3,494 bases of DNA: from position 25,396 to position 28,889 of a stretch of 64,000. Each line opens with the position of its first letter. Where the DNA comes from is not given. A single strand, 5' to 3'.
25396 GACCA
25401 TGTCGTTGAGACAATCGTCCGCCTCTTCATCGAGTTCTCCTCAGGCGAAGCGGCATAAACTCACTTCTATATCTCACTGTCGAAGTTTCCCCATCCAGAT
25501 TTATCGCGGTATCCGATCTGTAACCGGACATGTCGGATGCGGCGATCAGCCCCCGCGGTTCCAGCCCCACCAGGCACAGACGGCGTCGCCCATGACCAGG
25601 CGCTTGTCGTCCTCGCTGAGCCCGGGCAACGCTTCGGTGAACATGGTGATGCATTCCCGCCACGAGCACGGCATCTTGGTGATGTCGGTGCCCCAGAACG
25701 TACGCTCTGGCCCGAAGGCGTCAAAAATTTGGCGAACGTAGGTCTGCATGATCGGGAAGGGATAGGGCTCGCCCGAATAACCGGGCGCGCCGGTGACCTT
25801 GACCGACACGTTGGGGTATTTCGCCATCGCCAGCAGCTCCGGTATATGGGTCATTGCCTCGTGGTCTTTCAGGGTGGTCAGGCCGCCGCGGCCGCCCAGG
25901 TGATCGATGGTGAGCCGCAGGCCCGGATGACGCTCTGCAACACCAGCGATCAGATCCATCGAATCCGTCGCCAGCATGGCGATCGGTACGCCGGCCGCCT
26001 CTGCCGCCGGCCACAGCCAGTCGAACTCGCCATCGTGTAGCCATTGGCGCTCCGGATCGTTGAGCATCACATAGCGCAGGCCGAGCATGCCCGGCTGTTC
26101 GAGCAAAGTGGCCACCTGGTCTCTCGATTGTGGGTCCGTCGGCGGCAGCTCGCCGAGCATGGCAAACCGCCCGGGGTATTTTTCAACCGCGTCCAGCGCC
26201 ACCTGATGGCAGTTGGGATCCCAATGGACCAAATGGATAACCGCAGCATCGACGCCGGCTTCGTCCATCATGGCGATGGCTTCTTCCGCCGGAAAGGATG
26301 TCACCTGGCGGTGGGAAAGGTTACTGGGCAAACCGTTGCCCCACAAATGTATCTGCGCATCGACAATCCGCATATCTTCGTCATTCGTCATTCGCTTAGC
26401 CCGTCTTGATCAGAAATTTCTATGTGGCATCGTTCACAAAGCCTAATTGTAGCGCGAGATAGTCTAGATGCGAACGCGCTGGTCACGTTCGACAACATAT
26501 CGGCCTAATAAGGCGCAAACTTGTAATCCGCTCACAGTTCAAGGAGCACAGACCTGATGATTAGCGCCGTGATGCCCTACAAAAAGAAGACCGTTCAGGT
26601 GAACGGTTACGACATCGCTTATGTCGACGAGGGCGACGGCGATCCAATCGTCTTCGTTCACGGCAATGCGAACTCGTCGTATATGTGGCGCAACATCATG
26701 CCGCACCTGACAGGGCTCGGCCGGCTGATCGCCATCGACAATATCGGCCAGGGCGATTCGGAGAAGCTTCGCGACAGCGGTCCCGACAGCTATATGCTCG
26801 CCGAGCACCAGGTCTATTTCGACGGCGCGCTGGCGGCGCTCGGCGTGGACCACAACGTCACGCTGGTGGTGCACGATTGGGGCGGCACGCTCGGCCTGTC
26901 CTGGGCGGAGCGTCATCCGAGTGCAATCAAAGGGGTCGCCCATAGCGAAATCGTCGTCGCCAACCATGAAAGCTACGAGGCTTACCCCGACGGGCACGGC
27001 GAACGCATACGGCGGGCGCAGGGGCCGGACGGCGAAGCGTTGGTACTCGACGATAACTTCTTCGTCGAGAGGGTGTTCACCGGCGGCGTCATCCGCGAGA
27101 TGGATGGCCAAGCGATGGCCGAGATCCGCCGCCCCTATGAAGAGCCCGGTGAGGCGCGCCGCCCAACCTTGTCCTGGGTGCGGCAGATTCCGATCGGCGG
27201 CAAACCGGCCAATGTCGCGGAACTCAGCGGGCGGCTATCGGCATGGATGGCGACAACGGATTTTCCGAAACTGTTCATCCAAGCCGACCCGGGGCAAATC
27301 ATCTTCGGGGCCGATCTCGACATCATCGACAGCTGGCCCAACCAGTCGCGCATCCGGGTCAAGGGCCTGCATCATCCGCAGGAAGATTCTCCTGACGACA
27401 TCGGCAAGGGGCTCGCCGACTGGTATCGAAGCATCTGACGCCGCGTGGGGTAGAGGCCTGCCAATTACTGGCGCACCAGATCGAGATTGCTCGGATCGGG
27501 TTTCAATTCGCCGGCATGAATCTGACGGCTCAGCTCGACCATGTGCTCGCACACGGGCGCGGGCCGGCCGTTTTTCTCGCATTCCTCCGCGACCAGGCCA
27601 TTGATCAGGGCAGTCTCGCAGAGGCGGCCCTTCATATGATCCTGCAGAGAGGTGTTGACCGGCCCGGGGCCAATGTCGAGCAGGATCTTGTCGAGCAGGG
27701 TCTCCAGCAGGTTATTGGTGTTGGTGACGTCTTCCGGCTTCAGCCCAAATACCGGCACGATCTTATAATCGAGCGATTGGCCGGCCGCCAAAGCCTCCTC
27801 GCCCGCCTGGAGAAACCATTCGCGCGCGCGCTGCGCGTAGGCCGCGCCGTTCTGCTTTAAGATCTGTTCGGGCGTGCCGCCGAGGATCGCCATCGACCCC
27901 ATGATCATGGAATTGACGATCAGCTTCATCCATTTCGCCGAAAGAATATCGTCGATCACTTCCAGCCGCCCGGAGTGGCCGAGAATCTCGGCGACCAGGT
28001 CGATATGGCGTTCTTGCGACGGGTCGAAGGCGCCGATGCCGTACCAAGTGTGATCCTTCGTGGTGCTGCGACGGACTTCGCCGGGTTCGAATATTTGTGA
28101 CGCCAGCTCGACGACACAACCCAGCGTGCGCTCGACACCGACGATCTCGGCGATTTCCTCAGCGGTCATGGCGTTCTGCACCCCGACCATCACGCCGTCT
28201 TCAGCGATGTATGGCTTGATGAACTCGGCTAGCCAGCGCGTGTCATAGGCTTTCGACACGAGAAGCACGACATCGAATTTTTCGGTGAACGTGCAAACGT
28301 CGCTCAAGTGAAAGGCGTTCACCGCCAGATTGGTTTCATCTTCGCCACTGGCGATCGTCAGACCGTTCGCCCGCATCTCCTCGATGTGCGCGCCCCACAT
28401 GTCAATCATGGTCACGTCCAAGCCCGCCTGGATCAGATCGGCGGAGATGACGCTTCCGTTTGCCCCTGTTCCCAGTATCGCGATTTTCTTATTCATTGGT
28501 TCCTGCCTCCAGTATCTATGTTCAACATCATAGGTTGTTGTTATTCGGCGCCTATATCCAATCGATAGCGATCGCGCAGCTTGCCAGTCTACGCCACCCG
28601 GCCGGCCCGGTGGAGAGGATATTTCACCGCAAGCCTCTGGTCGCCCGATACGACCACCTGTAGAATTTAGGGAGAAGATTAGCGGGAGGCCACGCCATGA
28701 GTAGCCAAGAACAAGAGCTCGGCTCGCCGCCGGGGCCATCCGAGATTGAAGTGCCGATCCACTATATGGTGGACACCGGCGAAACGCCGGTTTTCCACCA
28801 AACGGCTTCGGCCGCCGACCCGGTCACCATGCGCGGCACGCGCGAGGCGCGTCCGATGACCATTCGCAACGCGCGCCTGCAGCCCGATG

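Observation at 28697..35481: Two CmcJ/NvfI-family paralogs bracketing a flavoprotein/amidohydrolase gene set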

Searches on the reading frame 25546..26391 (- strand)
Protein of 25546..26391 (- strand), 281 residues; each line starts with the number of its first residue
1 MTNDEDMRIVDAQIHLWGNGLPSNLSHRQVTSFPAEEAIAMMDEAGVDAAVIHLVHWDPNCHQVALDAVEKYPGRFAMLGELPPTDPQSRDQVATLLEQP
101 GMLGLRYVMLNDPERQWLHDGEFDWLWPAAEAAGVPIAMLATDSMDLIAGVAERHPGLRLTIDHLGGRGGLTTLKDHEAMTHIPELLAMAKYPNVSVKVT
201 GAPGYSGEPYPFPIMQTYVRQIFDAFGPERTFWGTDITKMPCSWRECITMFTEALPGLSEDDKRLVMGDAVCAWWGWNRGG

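Call 3: search_protein_families(library=pfam, proteins=[window:25546-26391:-], max_evalue=0.01)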
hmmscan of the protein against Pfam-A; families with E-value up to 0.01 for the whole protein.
window:25546-26391:- (281 aa): 1 family
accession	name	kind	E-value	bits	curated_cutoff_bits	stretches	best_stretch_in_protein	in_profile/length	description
PF04909.20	Amidohydro_2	-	2.6e-23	83.6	26.4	1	11-269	2-281/289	Amidohydrolase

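Call 5: search_protein_families(library=ncbifam, proteins=[window:25546-26391:-], max_evalue=0.01)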
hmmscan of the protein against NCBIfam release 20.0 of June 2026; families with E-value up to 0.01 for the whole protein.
window:25546-26391:- (281 aa): 2 families
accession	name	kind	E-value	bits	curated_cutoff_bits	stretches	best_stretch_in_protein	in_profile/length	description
NF042924.1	SlmHylase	equivalog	5.2e-07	29.1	500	1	32-237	56-253/299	4-sulfomuconolactone hydrolase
NF052480.1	FuconLaconase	equivalog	1.8e-05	24.5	400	1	38-267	36-276/287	L-fucono-1,5-lactonase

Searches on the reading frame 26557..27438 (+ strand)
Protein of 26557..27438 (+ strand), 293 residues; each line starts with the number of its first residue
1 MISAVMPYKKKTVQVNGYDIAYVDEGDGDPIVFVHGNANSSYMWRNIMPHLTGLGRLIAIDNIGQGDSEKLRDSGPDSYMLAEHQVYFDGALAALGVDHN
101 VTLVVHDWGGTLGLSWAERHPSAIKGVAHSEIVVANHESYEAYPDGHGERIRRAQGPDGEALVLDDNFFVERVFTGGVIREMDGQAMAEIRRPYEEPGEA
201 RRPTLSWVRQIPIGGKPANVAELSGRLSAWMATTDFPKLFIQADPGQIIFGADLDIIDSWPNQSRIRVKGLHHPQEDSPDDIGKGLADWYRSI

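Call 3: search_protein_families(library=pfam, proteins=[window:26557-27438:+], max_evalue=0.01)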
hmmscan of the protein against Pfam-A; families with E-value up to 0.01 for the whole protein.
window:26557-27438:+ (293 aa): 3 families
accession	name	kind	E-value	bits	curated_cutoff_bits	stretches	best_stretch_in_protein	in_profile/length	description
PF00561.26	Abhydrolase_1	-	3.2e-21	76.5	25.8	1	30-136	2-112/245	alpha/beta hydrolase fold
PF12697.13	Abhydrolase_6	-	8.4e-11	43.4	26.3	1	31-239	1-170/217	Alpha/beta hydrolase family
PF12146.15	Hydrolase_4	-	7.6e-05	22.6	27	1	31-130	7-107/239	Serine aminopeptidase, S33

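Call 5: search_protein_families(library=ncbifam, proteins=[window:26557-27438:+], max_evalue=0.01)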
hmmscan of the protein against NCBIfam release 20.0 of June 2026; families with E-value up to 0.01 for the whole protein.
window:26557-27438:+ (293 aa): 17 families
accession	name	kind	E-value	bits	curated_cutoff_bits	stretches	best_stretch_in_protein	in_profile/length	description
NF002938.0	PRK03592.1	equivalog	6.3e-96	321.2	241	1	4-292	6-291/298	haloalkane dehalogenase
NF002043.0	PRK00870.1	subfamily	4.8e-21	75.5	265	1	18-291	34-299/302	haloalkane dehalogenase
NF002873.0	PRK03204.1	equivalog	3.1e-18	66.1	466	1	7-211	13-207/286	haloalkane dehalogenase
NF004514.1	PRK05855.1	equivalog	1.2e-11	43.9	455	1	11-111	3-103/578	SDR family oxidoreductase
NF011457.0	PRK14875.1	equivalog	9.7e-11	41.2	307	1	9-126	111-225/372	acetoin dehydrogenase dihydrolipoyllysine-residue acetyltransferase subunit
NF050089.1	i_nPHAscl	equivalog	1.4e-07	30.9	300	1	16-125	5-110/288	intracellular short-chain-length polyhydroxyalkanoate depolymerase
TIGR03056.1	bchO_mg_che_rel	equivalog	1.2e-06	27.7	172.55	1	11-83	9-83/278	alpha/beta fold hydrolase BchO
TIGR01250.1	pro_imino_pep_2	subfamily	7.3e-05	22.5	167.65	1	11-133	5-130/288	proline iminopeptidase-family hydrolase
TIGR01249.1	pro_imino_pep_1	equivalog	0.00017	20.8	259.75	1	7-150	3-147/307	prolyl aminopeptidase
NF045632.1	hydroxlase_HsaD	equivalog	0.00031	19.8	400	1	10-123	14-128/290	4,5:9,10-diseco-3-hydroxy-5,9,17-trioxoandrosta-1(10),2-diene-4-oate hydrolase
TIGR03695.1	menH_SHCHC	equivalog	0.00033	20.2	208.55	1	29-127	3-99/252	2-succinyl-6-hydroxy-2,4-cyclohexadiene-1-carboxylate synthase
NF051487.1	bifunc_PcaCD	exception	0.00049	19.3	430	1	27-145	171-277/413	bifunctional 4-carboxymuconolactone decarboxylase/3-oxoadipate enol-lactonase PcaCD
NF051488.1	bifunc_PcaDC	exception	0.0011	18.2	390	1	28-129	12-108/375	bifunctional 3-oxoadipate enol-lactonase/4-carboxymuconolactone decarboxylase PcaDC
NF045945.1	ProImpepLactob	equivalog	0.0015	18.1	400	1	5-128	7-127/293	proline iminopeptidase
TIGR02427.1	protocat_pcaD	equivalog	0.002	17.6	255.85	1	27-128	12-108/251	3-oxoadipate enol-lactonase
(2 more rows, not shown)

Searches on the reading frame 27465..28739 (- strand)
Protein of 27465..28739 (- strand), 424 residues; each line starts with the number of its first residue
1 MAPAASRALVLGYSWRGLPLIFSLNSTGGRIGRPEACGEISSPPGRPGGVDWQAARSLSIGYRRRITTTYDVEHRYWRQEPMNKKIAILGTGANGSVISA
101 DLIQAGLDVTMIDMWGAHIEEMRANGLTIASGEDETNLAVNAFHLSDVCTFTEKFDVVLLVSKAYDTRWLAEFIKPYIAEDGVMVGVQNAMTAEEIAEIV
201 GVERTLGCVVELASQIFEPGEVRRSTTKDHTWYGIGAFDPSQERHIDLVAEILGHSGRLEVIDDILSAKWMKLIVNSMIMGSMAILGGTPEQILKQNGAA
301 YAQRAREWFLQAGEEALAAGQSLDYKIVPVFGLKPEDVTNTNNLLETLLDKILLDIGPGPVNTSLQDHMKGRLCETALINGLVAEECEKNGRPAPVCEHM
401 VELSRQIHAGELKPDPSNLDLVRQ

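Call 3: search_protein_families(library=pfam, proteins=[window:27465-28739:-], max_evalue=0.01)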
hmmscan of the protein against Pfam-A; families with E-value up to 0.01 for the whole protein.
window:27465-28739:- (424 aa): 5 families
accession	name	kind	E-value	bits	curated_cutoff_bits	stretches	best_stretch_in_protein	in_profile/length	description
PF02558.23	ApbA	-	1.9e-25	89.7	22.2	1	86-234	1-146/150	Ketopantoate reductase PanE/ApbA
PF08546.17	ApbA_C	-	9.2e-09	36.2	22.7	1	264-407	1-124/125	Ketopantoate reductase PanE/ApbA C terminal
PF03721.20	UDPG_MGDP_dh_N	-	0.0025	17.8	27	1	84-133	1-50/187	UDP-glucose/GDP-mannose dehydrogenase family, NAD binding domain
PF03807.23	F420_oxidored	-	0.0028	18.7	21.6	0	85-174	1-79/94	NADP oxidoreductase coenzyme F420-dependent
PF03446.21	NAD_binding_2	-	0.0084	16.6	21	0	85-158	1-59/161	NAD binding domain of 6-phosphogluconate dehydrogenase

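Call 5: search_protein_families(library=ncbifam, proteins=[window:27465-28739:-], max_evalue=0.01)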
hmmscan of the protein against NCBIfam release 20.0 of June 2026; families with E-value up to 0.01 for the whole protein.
window:27465-28739:- (424 aa): 19 families
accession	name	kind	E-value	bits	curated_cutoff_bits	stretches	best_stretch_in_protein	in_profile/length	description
TIGR00745.1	apbA_panE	subfamily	1.3e-36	126.5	141.35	1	85-407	1-301/305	2-dehydropantoate 2-reductase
NF005091.0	PRK06522.2-2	equivalog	2.6e-26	92.5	252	1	84-406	2-295/302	2-dehydropantoate 2-reductase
NF005089.0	PRK06522.1-4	subfamily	3e-25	89.3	223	2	85-190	2-103/326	2-dehydropantoate 2-reductase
NF005088.0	PRK06522.1-2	subfamily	1e-24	87.2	371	1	85-291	2-204/308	2-dehydropantoate 2-reductase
NF005092.1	PRK06522.2-3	equivalog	1e-22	80.7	500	1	85-403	2-290/296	2-dehydropantoate 2-reductase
NF004887.0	PRK06249.1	equivalog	5.2e-20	71.9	360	1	82-299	4-223/316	putative 2-dehydropantoate 2-reductase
NF005094.0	PRK06522.2-5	equivalog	7.2e-19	68.2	382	1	85-297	2-211/307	2-dehydropantoate 2-reductase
NF006083.0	PRK08229.1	equivalog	2.4e-18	66.2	371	1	83-410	2-319/341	2-dehydropantoate 2-reductase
NF009543.0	PRK12921.1-5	equivalog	3.8e-16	59.1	339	1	85-410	2-302/305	oxidoreductase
NF004311.0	PRK05708.1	equivalog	1.3e-13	50.5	378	1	82-279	1-191/305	putative 2-dehydropantoate 2-reductase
NF009541.0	PRK12921.1-1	equivalog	2.1e-10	40.4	338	1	82-290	4-196/297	oxidoreductase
NF005093.0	PRK06522.2-4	equivalog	2e-08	34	308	1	85-288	5-201/304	2-dehydropantoate 2-reductase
NF005087.0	PRK06522.1-1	equivalog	4e-06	26.1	351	1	85-280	2-184/296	2-dehydropantoate 2-reductase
NF009542.0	PRK12921.1-4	equivalog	6.3e-06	25.7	288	1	85-298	3-193/286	oxidoreductase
NF005090.0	PRK06522.2-1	equivalog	0.00013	21.4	496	1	82-287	1-197/296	2-dehydropantoate 2-reductase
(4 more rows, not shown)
